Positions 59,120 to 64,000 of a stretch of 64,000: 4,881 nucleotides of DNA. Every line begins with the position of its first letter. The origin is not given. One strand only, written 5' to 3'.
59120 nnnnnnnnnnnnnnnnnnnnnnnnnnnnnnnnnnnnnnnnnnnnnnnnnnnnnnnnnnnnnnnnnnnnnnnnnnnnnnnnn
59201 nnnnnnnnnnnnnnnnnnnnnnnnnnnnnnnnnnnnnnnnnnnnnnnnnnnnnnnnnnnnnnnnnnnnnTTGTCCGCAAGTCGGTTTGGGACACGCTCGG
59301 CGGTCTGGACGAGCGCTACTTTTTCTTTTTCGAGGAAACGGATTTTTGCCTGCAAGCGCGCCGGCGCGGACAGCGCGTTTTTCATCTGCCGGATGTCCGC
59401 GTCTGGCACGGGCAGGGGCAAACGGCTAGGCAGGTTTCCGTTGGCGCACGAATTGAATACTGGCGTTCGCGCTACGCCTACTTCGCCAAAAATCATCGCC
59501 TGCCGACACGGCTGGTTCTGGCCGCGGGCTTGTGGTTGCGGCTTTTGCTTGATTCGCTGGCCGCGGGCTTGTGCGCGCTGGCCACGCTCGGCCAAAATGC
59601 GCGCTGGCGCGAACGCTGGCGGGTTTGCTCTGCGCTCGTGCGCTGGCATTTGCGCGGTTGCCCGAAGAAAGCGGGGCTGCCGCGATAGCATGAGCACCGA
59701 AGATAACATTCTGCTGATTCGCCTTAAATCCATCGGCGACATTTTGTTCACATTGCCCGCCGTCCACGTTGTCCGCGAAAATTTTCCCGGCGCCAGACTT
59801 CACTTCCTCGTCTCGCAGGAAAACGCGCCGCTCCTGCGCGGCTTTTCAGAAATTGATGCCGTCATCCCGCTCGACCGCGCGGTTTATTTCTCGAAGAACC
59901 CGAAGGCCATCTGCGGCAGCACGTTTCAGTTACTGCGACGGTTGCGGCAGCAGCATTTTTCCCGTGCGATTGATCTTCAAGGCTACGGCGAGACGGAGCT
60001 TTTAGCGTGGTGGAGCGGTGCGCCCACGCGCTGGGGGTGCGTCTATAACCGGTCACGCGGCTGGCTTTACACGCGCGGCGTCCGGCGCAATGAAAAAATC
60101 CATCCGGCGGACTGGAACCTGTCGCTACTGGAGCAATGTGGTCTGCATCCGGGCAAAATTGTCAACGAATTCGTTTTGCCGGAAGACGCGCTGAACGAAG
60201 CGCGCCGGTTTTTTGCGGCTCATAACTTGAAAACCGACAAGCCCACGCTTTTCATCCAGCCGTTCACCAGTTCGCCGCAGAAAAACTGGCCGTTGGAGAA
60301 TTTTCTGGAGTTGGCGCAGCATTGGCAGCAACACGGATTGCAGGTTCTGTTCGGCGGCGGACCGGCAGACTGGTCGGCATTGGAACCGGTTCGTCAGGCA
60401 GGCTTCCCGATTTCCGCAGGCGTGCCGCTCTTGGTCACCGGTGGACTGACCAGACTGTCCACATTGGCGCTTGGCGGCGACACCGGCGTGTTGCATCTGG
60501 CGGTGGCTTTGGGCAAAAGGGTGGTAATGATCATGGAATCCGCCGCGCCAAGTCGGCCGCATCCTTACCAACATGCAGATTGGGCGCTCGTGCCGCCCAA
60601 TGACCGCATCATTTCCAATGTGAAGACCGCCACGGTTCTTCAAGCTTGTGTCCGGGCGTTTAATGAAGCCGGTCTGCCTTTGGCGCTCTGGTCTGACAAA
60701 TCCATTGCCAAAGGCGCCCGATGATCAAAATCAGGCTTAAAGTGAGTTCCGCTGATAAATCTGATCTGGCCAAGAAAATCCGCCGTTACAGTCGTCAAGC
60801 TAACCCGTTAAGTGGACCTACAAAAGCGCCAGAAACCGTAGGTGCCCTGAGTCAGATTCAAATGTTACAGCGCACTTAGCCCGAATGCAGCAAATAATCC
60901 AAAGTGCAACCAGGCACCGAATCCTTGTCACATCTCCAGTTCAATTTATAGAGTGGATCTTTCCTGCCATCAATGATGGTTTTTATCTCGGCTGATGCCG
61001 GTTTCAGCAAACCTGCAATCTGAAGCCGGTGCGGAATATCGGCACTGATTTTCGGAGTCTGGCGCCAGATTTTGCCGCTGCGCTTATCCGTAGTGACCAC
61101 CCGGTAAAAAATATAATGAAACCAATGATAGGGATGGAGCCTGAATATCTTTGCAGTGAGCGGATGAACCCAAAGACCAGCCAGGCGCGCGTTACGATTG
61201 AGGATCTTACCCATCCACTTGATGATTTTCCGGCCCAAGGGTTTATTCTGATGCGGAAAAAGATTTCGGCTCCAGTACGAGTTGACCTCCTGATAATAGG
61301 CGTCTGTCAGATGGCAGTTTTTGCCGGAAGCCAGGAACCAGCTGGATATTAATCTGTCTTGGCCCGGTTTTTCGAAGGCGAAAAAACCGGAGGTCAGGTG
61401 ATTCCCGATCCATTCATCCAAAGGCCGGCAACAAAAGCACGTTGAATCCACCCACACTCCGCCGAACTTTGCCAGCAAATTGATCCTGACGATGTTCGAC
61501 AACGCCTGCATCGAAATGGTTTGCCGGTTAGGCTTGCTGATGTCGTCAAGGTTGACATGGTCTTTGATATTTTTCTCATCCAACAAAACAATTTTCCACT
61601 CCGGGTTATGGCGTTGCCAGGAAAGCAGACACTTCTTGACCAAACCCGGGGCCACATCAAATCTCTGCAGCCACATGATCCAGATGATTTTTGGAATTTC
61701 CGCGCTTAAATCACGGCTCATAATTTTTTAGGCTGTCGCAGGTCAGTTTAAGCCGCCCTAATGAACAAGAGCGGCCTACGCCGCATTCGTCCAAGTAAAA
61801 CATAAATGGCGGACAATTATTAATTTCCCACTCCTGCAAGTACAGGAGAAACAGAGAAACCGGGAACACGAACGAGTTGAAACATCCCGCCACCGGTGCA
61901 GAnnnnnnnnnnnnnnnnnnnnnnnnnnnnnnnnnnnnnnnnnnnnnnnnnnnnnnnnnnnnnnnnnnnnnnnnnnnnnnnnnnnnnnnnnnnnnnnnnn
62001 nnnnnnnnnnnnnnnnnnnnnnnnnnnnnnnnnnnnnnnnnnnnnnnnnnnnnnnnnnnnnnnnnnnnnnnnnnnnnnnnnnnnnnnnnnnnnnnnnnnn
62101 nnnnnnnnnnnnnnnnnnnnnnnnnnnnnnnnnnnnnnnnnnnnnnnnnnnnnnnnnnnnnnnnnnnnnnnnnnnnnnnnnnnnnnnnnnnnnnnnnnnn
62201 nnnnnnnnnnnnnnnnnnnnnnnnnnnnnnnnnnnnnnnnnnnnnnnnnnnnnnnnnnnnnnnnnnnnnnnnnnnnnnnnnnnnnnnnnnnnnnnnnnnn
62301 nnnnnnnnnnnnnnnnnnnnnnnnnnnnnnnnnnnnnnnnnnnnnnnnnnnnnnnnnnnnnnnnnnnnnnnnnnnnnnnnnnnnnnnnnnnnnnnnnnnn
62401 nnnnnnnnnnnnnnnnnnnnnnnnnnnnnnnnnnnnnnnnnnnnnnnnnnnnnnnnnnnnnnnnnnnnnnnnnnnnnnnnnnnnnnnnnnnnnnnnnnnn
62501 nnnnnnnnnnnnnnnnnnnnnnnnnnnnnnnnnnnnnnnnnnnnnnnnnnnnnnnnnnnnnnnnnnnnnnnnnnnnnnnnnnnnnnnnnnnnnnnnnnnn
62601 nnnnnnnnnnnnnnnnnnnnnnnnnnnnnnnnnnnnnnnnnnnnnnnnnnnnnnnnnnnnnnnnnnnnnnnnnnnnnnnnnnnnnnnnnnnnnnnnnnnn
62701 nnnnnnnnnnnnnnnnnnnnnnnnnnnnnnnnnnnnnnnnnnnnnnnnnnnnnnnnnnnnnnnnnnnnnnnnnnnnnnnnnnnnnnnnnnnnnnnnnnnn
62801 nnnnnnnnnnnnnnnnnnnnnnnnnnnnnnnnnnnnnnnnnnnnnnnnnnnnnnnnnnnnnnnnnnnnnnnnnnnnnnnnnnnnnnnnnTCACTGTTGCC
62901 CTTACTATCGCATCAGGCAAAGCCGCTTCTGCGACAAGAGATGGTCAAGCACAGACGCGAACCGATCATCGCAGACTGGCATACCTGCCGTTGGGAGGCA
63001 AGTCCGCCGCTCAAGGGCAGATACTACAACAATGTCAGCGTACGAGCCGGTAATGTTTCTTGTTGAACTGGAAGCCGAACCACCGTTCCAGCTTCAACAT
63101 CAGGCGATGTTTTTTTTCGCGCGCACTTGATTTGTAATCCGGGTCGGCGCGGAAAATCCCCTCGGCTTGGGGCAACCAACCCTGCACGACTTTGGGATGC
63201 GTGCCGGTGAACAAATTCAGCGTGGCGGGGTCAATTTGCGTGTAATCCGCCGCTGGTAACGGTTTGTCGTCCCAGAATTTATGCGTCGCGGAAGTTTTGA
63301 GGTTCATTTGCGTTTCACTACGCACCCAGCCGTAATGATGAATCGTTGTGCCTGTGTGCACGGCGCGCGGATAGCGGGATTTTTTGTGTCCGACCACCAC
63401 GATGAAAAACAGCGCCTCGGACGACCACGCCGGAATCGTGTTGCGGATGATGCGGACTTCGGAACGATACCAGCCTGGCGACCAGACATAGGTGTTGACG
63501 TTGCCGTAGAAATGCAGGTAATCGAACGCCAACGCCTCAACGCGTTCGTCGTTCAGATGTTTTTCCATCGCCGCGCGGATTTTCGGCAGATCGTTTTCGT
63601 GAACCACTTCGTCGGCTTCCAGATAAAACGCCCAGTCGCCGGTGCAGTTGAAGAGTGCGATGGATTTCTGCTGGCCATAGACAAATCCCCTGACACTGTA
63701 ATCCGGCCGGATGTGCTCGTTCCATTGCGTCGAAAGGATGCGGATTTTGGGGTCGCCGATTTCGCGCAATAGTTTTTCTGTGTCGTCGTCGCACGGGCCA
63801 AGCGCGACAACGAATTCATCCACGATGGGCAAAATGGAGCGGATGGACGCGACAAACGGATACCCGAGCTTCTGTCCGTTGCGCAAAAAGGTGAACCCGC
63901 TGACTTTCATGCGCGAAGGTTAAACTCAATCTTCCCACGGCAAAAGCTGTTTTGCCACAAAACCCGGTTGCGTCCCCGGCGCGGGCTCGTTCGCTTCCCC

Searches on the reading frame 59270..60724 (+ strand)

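Call 73: search_protein_families(library=pfam, proteins=[window:59270-60724:+], max_evalue=0.001)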
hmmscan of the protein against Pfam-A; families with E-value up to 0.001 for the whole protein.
window:59270-60724:+ (484 aa): 1 family
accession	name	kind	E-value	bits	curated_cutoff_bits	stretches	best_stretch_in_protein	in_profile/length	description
PF01075.23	Glyco_transf_9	-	9.1e-23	81.3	22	1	219-438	2-225/247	Glycosyltransferase family 9 (heptosyltransferase)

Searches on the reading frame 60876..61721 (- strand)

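Call 73: search_protein_families(library=pfam, proteins=[window:60876-61721:-], max_evalue=0.001)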
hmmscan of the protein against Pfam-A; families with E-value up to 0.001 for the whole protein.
window:60876-61721:- (281 aa): 2 families
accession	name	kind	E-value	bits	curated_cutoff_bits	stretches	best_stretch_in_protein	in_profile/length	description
PF05704.18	Caps_synth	-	1.3e-41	143.3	24.5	1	6-153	43-195/278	Capsular polysaccharide synthesis protein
PF04488.21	Gly_transf_sug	-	1.5e-08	35.6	23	1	28-107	4-89/93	Glycosyltransferase sugar-binding region containing DXD motif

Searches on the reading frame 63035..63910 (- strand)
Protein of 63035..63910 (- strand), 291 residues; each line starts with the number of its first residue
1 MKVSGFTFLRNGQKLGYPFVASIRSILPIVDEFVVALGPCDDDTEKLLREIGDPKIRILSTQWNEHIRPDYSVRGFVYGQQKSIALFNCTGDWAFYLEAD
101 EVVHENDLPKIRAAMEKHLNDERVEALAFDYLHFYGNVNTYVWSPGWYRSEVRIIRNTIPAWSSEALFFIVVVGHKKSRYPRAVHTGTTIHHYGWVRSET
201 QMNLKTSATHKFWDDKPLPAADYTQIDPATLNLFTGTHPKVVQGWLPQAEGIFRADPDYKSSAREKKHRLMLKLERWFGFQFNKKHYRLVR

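Call 73: search_protein_families(library=pfam, proteins=[window:63035-63910:-], max_evalue=0.001)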
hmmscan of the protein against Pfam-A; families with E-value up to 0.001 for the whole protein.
window:63035-63910:- (291 aa): 1 family
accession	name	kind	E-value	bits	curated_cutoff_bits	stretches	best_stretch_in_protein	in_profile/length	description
PF00535.33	Glycos_transf_2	-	0.00015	22.2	23.3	1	35-119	32-107/168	Glycosyl transferase family 2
